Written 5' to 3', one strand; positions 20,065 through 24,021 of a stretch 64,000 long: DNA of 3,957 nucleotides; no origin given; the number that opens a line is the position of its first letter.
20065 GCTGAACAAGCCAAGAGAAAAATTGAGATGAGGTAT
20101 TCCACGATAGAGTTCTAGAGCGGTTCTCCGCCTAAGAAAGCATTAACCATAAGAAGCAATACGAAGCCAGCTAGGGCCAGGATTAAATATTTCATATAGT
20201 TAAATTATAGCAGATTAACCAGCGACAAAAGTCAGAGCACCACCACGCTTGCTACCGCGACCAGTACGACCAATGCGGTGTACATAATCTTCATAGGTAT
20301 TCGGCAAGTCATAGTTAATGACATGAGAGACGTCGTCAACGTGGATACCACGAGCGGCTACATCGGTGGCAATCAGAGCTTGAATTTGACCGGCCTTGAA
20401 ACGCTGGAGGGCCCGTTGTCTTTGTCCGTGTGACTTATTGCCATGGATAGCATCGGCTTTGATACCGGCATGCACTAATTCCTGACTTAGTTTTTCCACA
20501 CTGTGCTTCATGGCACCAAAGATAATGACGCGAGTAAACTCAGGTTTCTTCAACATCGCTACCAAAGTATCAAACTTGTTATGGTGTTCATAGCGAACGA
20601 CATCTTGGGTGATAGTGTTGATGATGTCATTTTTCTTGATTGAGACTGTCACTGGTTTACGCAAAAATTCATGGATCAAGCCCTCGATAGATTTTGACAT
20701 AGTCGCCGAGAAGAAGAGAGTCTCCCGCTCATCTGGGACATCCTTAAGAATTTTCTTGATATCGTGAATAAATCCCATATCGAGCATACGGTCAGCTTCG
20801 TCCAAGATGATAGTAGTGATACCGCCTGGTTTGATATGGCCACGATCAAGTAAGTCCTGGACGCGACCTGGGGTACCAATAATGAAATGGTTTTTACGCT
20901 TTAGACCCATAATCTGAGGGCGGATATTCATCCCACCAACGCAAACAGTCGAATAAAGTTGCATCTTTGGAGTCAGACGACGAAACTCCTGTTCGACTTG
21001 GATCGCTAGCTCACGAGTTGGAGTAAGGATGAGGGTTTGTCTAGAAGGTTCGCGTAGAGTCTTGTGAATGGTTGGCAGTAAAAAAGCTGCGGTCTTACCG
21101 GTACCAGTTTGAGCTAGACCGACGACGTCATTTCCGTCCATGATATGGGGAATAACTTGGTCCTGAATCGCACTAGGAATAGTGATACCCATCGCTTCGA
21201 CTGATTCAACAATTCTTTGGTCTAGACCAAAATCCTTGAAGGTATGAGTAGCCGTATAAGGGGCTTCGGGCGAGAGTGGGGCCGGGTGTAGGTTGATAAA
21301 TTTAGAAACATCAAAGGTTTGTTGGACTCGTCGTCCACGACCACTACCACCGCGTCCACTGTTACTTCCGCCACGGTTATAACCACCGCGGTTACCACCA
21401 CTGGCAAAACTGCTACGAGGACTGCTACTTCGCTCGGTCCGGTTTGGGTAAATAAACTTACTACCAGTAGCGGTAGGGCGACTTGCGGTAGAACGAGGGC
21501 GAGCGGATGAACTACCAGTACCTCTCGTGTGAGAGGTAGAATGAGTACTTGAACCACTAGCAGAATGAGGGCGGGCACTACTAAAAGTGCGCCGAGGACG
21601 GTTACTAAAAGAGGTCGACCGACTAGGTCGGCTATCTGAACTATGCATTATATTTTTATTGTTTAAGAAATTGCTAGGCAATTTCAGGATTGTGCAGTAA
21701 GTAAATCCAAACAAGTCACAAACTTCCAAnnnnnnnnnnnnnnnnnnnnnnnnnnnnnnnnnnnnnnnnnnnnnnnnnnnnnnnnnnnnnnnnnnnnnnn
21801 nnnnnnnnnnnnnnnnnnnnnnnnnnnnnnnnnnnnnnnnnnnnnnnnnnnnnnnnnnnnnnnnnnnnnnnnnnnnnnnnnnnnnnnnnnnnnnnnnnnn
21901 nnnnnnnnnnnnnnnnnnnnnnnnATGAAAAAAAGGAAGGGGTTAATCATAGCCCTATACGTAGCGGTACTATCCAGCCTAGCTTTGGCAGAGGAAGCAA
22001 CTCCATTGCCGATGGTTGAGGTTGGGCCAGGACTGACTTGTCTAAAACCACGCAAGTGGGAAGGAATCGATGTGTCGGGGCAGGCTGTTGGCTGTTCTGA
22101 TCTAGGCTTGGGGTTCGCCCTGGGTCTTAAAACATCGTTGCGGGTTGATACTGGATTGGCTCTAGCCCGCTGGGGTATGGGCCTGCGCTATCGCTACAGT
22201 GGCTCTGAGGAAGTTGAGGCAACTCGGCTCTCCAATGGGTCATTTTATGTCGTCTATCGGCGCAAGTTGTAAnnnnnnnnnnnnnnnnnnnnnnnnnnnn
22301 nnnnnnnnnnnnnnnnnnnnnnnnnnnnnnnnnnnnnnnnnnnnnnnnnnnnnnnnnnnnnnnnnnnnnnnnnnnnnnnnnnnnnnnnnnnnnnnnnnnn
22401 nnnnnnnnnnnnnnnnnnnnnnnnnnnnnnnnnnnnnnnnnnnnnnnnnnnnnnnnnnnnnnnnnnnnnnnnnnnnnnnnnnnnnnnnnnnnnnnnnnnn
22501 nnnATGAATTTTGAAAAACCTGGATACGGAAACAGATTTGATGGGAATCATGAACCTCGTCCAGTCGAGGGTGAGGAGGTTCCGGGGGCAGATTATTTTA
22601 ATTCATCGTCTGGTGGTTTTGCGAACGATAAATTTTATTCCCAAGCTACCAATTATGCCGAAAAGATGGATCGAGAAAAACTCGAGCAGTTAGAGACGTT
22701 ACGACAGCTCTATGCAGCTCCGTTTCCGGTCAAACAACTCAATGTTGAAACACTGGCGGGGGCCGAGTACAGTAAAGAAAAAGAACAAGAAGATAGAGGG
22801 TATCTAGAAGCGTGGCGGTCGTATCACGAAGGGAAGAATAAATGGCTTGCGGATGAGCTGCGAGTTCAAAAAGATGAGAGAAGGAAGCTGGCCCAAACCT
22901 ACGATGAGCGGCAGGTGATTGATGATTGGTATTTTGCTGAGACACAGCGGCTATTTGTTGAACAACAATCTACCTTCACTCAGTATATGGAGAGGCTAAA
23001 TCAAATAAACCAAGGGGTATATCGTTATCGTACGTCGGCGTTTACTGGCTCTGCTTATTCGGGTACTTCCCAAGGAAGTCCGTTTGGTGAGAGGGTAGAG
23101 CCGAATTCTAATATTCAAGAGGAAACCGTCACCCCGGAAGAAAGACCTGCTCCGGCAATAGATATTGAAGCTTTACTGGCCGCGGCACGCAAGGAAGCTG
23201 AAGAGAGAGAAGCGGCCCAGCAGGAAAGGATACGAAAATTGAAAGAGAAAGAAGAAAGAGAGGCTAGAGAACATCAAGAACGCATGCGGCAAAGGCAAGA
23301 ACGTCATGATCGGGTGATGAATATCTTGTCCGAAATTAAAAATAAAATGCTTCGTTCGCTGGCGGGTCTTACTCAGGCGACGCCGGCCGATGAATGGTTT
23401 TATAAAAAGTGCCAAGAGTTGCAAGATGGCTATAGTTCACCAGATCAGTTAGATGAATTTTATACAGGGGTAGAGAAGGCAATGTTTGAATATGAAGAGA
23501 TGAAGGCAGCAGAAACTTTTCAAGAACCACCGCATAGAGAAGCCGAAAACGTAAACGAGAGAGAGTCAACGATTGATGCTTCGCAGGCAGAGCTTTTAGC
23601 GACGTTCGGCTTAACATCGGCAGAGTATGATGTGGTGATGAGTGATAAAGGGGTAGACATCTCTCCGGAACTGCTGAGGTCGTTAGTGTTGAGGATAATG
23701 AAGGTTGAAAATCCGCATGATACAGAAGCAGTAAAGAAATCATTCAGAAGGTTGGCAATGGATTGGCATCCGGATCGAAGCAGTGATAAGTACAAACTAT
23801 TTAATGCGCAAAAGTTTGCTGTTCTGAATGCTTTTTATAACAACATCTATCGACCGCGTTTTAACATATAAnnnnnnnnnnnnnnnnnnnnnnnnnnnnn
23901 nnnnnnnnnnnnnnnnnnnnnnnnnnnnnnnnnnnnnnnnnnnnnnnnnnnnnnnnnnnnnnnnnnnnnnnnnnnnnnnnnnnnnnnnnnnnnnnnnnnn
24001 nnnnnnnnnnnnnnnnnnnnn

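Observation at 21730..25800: G+C-elevated island encoding two J-domain proteins and two unrecognisable ORFs, bounded by the DEAD-box helicase and the atp operon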

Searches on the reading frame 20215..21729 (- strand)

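Call 4: search_protein_families(library=pfam, proteins=[window:20215-21729:-], max_evalue=0.1)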
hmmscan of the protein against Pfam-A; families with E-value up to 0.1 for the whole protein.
window:20215-21729:- (504 aa): 5 families
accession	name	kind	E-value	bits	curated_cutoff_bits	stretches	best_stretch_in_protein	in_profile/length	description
PF00270.35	DEAD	-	2.7e-44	151.3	26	1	187-349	2-165/167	DEAD/DEAH box helicase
PF00271.37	Helicase_C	-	8.7e-31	106.9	23.5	1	385-491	2-108/110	Helicase conserved C-terminal domain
PF04851.21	ResIII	-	1.5e-08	35.2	22.5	1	206-345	30-163/164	Type III restriction enzyme, res subunit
PF14617.12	CMS1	-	0.018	14.8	35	1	229-314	124-210/250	U3-containing 90S pre-ribosomal complex subunit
PF07652.20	Flavi_DEAD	-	0.021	15.2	21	1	208-252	13-56/148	Flavivirus DEAD domain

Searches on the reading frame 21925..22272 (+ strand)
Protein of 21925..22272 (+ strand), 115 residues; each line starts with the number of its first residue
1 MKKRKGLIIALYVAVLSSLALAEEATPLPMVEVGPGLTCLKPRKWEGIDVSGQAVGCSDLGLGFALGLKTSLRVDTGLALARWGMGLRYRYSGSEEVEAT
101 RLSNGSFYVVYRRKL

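Call 4: search_protein_families(library=pfam, proteins=[window:21925-22272:+], max_evalue=0.1)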
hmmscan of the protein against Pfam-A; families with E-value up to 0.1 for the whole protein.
window:21925-22272:+ (115 aa): 0 families

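Call 5: search_protein_families(library=padloc, proteins=[window:21925-22272:+], max_evalue=0.1)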
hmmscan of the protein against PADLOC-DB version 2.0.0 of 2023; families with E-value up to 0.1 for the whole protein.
window:21925-22272:+ (115 aa): 0 families

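Call 6: search_protein_families(library=phrogs, proteins=[window:21925-22272:+], max_evalue=0.1)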
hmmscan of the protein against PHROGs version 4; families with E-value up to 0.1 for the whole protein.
window:21925-22272:+ (115 aa): 0 families

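Call 7: search_protein_families(library=ncbifam, proteins=[window:21925-22272:+], max_evalue=0.1)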
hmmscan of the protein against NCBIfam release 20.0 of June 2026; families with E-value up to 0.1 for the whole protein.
window:21925-22272:+ (115 aa): 0 families

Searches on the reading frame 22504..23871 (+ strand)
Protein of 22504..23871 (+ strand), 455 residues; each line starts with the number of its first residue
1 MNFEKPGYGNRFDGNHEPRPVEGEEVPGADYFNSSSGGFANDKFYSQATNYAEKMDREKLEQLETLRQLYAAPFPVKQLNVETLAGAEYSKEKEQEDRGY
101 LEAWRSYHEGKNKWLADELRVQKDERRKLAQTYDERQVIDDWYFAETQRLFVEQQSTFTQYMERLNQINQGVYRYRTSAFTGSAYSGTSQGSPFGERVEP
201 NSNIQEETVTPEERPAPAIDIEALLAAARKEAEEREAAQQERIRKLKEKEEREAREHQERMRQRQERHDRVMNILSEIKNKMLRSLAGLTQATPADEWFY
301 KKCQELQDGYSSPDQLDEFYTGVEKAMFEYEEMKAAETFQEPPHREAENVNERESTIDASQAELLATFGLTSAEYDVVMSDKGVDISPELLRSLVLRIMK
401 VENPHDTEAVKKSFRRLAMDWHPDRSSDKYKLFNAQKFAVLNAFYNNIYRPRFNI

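Call 4: search_protein_families(library=pfam, proteins=[window:22504-23871:+], max_evalue=0.1)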
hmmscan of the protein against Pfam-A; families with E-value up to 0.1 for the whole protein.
window:22504-23871:+ (455 aa): 1 family
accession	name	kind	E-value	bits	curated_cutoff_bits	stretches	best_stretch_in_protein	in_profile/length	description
PF00226.36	DnaJ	-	5.4e-07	30.1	27.8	1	398-446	5-51/63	DnaJ domain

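Call 5: search_protein_families(library=padloc, proteins=[window:22504-23871:+], max_evalue=0.1)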
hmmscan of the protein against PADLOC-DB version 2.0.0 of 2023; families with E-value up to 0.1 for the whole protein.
window:22504-23871:+ (455 aa): 0 families

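Call 6: search_protein_families(library=phrogs, proteins=[window:22504-23871:+], max_evalue=0.1)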
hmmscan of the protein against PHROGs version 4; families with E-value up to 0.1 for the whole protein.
window:22504-23871:+ (455 aa): 4 families
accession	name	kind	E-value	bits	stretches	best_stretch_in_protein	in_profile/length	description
phrog_9641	-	unknown function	0.011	17.1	1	209-281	17-87/106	-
phrog_14336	-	unknown function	0.029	14.7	1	398-429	9-40/363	-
phrog_15863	-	unknown function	0.08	13.2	1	402-428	151-177/312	-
phrog_11153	-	unknown function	0.096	13.3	0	401-444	13-53/337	-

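Call 7: search_protein_families(library=ncbifam, proteins=[window:22504-23871:+], max_evalue=0.1)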
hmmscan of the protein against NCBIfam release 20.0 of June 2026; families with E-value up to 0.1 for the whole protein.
window:22504-23871:+ (455 aa): 7 families
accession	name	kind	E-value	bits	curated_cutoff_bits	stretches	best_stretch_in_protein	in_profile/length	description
NF008035.0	PRK10767.1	subfamily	8.1e-06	25.1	338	1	398-445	9-54/374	molecular chaperone DnaJ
TIGR02349.1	DnaJ_bact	equivalog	0.00011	21.7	377.2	1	398-430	5-37/354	molecular chaperone DnaJ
NF037946.1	terminal_TopJ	equivalog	0.00048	18.7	300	1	398-443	10-52/810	terminal organelle assembly protein TopJ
NF010874.0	PRK14281.1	equivalog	0.012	14.7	619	1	398-445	8-53/397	chaperone protein DnaJ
NF010894.0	PRK14301.1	equivalog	0.015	14.3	548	1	398-431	9-42/373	chaperone protein DnaJ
NF010885.0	PRK14292.1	equivalog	0.018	14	585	1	401-446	10-52/371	chaperone protein DnaJ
NF007618.0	PRK10266.1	equivalog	0.034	13.6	403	1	398-429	9-40/306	curved DNA-binding protein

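Call 78: search_dna_similar(query=window:22504-23673:+, collection=phages, mode=protein, max_evalue=0.001, max_rows=10)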
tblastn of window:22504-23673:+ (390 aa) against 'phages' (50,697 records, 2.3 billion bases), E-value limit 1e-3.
No match.

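Call 79: find_related_loci(query=window:22504-23871:+, collection=viral_contigs, flank=5000)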
Query window:22504-23871:+ (455 aa) in viral_contigs; peptide patterns used: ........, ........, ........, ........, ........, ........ (x = any residue, [..] = any of these).
2 stretches matched a pattern, but none encodes a relative of the query by tblastn (E <= 1e-3).

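Call 89: search_solved_structures(query=window:22504-23871:+, max_evalue=0.1)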
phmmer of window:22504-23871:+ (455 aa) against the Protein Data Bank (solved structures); distinct sequences matched with E-value up to 0.1: 9.
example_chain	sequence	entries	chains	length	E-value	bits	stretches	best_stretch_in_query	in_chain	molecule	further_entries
2ej7_A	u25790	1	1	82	0.001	21.3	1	398-430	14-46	HCG3 gene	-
2dmx_A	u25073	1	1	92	0.0018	20.4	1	398-445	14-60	DnaJ homolog subfamily B member 8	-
2lgw_A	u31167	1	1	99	0.0027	19.9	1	398-443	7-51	DnaJ homolog subfamily B member 2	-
2n04_A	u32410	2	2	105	0.019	17.1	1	398-442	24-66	DnaJ homolog subfamily C member 5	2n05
2ctw_A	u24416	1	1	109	0.021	17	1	399-442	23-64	DnaJ homolog subfamily C member 5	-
6u3r_A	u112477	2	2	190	0.042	16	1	399-431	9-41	DnaJ homolog subfamily B member 6,DnaJ homolog subfamily B member 6 | DnaJ homolog subfamily B member 6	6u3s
2cug_A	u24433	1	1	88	0.044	15.9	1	397-429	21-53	mKIAA0962 protein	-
2lo1_A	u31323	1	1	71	0.064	15.4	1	404-441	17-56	DnaJ homolog subfamily A member 1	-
2m6y_A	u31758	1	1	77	0.076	15.1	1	404-441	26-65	DnaJ homolog subfamily A member 1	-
